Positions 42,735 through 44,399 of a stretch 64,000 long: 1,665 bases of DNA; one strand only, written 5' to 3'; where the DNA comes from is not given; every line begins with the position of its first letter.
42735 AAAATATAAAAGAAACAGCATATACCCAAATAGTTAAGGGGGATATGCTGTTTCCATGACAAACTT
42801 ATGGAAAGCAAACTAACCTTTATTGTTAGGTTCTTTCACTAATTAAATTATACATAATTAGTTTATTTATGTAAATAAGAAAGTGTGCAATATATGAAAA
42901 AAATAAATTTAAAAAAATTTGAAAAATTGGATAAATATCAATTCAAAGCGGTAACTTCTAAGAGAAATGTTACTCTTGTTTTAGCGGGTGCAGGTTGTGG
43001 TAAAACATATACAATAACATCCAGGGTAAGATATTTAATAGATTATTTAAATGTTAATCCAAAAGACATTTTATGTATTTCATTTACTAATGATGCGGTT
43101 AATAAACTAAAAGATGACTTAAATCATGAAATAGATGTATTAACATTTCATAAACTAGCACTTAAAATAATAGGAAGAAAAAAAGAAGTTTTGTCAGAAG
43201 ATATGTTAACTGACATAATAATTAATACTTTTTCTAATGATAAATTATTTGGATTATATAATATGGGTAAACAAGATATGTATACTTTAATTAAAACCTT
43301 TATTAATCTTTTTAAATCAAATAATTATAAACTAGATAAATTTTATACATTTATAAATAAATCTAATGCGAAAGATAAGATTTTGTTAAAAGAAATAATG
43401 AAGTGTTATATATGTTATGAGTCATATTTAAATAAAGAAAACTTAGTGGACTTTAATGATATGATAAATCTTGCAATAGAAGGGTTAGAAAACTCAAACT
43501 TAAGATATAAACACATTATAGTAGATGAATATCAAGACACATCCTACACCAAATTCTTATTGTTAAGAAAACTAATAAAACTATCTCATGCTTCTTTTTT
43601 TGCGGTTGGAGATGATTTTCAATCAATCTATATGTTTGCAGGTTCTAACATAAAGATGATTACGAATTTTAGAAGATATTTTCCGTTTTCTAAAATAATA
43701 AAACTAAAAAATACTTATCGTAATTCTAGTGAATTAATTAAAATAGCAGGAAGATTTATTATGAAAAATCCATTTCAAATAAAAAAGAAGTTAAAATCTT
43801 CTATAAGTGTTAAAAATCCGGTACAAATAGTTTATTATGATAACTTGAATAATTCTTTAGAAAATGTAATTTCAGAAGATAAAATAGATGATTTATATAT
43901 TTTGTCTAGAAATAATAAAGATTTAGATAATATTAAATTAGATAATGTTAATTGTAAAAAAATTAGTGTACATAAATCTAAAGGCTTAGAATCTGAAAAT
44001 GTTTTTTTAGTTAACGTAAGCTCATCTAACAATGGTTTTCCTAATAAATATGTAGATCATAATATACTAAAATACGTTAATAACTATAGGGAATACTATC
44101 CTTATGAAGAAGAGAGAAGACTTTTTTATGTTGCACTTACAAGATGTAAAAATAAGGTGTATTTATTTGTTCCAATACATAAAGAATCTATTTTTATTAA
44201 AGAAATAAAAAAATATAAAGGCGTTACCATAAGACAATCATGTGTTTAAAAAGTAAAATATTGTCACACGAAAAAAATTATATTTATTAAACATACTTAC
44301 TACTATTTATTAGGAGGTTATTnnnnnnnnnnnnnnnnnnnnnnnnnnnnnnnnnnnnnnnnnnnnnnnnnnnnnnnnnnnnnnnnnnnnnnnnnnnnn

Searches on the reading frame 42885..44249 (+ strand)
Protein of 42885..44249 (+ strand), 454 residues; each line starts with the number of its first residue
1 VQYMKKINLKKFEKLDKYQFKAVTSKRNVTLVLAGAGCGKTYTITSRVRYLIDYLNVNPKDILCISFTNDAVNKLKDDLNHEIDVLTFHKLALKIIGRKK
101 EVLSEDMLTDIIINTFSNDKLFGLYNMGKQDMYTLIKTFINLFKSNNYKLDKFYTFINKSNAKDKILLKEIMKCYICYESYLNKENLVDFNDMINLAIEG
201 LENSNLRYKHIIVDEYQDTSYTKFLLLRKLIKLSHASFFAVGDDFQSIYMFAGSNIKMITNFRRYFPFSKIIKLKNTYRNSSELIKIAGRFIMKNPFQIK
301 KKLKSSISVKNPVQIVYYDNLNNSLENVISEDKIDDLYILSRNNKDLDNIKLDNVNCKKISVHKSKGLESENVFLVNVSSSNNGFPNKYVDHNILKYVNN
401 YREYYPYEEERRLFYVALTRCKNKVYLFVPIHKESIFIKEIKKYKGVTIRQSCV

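Call 82: search_protein_families(library=pfam, proteins=[window:42885-44249:+], max_evalue=0.0001)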
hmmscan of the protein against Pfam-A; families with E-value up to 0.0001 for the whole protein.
window:42885-44249:+ (454 aa): 7 families
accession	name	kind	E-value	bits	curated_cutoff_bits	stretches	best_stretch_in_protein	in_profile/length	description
PF00580.27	UvrD-helicase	-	6.8e-45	154.3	23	1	16-266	2-270/271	UvrD/REP helicase N-terminal domain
PF13245.12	AAA_19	-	5e-23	82.2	25.1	1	21-251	3-133/134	AAA domain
PF13361.12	UvrD_C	-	6.2e-16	59.2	25.6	1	355-427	285-345/350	UvrD-like helicase C-terminal domain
PF13538.12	UvrD_C_2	-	5e-10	39.5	27.4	0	401-427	25-51/52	UvrD-like helicase C-terminal domain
PF01443.25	Viral_helicase1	-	2e-08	34.8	21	0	204-427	53-226/228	Viral superfamily 1 RNA helicase core domain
PF13604.12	AAA_30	-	3.4e-06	27.4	27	0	22-91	13-76/191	AAA domain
PF21445.3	ADDB_N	-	2.5e-05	24.1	26.6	1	35-236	5-226/290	ADDB, N-terminal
